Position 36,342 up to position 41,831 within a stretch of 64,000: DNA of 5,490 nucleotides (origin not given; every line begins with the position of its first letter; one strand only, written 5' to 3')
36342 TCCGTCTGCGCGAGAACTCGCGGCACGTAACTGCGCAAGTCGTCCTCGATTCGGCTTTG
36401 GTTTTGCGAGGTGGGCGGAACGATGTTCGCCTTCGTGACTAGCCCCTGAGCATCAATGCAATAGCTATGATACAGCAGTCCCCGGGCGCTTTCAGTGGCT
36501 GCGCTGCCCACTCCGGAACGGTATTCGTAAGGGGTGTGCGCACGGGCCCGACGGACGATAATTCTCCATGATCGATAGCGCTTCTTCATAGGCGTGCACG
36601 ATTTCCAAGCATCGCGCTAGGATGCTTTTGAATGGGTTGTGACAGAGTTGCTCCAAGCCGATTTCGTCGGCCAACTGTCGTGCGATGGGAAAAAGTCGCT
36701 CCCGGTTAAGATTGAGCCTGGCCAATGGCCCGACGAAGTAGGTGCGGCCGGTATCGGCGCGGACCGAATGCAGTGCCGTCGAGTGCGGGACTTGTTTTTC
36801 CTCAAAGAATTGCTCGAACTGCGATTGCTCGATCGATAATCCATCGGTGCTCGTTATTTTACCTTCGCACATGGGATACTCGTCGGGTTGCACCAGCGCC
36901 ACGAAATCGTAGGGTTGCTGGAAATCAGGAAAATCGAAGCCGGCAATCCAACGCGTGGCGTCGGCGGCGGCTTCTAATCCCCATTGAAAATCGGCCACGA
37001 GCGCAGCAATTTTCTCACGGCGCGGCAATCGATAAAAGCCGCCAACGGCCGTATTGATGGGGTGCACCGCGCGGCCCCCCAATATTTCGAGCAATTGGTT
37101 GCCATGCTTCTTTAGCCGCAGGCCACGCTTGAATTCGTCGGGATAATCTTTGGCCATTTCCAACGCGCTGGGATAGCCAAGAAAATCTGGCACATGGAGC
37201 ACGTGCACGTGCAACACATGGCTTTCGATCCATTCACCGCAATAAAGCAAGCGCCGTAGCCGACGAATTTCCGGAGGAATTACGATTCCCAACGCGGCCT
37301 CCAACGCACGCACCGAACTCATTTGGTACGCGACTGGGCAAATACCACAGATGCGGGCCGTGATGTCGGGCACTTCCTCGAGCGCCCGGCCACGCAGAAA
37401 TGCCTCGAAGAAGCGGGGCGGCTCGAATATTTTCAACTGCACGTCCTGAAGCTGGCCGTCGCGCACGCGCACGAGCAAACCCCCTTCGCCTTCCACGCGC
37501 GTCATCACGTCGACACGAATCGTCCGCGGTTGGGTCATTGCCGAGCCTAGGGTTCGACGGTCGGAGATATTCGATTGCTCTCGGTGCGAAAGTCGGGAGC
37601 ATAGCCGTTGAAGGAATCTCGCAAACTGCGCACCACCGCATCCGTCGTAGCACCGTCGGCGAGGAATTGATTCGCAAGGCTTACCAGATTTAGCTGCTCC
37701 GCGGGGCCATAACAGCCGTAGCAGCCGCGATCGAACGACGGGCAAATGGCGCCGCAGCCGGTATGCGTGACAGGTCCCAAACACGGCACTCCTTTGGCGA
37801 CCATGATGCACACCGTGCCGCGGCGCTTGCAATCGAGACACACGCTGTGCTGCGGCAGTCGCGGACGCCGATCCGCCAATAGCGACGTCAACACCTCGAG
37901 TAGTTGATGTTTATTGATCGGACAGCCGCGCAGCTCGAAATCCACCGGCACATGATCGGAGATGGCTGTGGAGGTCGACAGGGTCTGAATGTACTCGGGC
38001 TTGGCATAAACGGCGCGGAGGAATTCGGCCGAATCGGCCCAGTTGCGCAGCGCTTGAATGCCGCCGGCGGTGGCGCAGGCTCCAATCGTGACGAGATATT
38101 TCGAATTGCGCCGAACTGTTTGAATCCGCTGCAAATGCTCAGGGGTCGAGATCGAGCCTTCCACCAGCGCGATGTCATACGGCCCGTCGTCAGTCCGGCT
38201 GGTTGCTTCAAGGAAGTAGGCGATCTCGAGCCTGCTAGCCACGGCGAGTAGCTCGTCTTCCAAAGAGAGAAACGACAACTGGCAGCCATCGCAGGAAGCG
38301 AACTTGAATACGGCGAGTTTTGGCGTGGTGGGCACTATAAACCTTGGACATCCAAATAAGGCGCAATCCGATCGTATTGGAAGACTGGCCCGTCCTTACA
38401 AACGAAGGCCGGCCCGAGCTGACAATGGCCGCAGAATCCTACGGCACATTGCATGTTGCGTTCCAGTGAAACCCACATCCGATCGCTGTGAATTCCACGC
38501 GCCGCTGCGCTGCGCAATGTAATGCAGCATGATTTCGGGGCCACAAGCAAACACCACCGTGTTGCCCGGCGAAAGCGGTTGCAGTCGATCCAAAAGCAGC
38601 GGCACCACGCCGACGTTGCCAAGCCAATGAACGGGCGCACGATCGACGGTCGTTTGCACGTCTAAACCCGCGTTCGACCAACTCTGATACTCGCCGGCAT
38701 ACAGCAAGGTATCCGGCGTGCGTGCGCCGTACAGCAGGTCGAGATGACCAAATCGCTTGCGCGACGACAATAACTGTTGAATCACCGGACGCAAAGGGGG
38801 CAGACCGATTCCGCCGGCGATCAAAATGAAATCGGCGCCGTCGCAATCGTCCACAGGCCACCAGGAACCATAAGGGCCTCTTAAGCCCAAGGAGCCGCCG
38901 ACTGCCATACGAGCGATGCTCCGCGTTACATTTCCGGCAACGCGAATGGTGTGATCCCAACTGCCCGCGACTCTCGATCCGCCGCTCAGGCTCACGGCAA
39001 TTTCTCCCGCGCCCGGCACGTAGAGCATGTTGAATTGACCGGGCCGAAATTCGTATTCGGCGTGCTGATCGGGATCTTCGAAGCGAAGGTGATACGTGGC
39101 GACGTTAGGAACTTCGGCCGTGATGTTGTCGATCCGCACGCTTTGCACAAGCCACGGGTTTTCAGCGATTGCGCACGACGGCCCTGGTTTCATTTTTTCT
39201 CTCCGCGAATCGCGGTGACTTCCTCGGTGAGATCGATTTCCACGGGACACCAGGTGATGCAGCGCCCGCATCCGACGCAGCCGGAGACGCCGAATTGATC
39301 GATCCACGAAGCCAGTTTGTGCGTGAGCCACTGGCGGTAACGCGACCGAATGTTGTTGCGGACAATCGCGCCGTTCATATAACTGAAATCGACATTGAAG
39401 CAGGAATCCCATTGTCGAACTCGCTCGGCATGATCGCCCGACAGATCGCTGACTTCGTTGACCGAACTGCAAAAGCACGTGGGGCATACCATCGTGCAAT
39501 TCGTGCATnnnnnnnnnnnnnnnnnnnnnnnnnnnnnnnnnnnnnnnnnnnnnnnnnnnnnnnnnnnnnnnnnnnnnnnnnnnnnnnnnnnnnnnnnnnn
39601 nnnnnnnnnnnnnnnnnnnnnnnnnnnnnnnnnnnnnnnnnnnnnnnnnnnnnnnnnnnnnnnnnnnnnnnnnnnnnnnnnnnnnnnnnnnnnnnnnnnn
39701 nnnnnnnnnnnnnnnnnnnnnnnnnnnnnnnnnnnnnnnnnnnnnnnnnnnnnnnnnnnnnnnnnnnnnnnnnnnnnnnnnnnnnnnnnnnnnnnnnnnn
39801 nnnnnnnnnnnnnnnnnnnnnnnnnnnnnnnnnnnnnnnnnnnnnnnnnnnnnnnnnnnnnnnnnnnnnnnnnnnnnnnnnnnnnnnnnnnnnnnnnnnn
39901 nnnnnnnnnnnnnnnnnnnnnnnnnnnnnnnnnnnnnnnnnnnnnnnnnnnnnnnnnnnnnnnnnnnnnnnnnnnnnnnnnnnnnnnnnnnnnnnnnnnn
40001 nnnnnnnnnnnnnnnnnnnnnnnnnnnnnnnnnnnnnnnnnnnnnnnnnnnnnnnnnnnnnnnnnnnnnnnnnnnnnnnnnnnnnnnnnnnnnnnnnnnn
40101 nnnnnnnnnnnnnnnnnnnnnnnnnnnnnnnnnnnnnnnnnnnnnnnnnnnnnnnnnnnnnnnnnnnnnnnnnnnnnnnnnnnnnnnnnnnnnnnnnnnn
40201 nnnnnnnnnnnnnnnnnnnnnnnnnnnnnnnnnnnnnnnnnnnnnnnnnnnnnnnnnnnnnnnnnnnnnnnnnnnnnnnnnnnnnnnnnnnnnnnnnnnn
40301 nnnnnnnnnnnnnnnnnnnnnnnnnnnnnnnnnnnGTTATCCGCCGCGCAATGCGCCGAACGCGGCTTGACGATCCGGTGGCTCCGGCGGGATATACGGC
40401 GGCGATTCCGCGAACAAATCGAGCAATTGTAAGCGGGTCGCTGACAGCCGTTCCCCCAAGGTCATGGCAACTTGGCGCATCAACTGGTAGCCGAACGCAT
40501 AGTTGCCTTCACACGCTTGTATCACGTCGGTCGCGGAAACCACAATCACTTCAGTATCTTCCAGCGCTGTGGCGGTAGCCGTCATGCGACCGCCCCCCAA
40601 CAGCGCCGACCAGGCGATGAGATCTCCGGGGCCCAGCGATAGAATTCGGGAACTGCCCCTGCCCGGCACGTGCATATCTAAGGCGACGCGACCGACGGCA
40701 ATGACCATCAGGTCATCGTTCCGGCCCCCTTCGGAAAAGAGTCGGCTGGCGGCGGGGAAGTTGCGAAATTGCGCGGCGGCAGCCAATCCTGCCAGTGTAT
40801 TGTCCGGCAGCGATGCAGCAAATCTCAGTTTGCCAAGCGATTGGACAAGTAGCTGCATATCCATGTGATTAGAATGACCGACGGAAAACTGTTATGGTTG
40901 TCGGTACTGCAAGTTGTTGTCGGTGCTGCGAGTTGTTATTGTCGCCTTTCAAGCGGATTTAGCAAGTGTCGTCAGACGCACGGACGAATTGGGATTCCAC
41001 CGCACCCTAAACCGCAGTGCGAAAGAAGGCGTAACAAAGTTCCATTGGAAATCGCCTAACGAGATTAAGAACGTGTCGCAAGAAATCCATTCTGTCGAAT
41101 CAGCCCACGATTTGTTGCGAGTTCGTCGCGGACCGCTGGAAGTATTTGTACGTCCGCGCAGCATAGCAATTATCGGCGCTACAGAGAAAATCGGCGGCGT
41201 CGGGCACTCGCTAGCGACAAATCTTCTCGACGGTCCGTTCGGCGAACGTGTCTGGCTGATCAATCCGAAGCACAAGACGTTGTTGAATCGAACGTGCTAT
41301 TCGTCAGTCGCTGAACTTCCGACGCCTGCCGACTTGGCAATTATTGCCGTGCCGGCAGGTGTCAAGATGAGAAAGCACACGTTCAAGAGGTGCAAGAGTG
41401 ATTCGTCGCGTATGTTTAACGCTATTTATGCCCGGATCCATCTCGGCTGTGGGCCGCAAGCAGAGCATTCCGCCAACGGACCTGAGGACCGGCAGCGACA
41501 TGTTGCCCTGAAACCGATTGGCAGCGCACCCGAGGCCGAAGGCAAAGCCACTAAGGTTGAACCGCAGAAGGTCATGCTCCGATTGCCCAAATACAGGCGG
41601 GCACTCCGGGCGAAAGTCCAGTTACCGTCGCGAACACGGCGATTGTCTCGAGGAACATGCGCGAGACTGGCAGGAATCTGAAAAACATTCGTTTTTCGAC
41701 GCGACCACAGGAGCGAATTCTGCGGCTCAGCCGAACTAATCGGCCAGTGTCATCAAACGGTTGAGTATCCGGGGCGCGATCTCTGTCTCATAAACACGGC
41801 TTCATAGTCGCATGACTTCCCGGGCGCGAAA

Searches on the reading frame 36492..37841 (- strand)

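Call 23: search_protein_families(library=pfam, max_evalue=0.001, proteins=[window:36492-37841:-])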
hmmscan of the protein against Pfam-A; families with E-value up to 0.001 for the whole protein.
window:36492-37841:- (449 aa): 1 family
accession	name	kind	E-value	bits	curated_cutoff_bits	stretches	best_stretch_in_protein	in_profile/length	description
PF00374.24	NiFeSe_Hases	-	2.7e-18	66.7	25.8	1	143-229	1-87/508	Nickel-dependent hydrogenase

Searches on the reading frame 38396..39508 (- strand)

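Call 23: search_protein_families(library=pfam, max_evalue=0.001, proteins=[window:38396-39508:-])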
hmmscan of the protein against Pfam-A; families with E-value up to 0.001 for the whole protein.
window:38396-39508:- (370 aa): 1 family
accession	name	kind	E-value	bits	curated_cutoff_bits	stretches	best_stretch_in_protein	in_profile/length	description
PF00175.26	NAD_binding_1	-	3.1e-12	47.5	22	1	229-331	1-107/109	Oxidoreductase NAD-binding domain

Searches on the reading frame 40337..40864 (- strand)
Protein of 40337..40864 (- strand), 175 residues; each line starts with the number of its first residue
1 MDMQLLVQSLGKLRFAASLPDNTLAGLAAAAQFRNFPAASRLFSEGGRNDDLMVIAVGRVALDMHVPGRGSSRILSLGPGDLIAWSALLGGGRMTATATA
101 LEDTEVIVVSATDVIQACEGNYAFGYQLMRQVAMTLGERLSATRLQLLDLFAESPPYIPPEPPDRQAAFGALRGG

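Call 23: search_protein_families(library=pfam, max_evalue=0.001, proteins=[window:40337-40864:-])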
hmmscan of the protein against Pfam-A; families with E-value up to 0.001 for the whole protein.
window:40337-40864:- (175 aa): 1 family
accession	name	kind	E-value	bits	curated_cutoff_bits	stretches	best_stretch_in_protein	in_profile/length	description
PF00027.35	cNMP_binding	-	1.5e-13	50.9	27.5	1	34-119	2-87/89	Cyclic nucleotide-binding domain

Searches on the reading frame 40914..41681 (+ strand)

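Call 23: search_protein_families(library=pfam, max_evalue=0.001, proteins=[window:40914-41681:+])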
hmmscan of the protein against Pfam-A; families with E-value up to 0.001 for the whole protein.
window:40914-41681:+ (255 aa): 1 family
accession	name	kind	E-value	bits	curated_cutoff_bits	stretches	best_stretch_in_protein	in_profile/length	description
PF13380.12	CoA_binding_2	-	3.6e-10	40.7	22.8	1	82-148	1-65/116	CoA binding domain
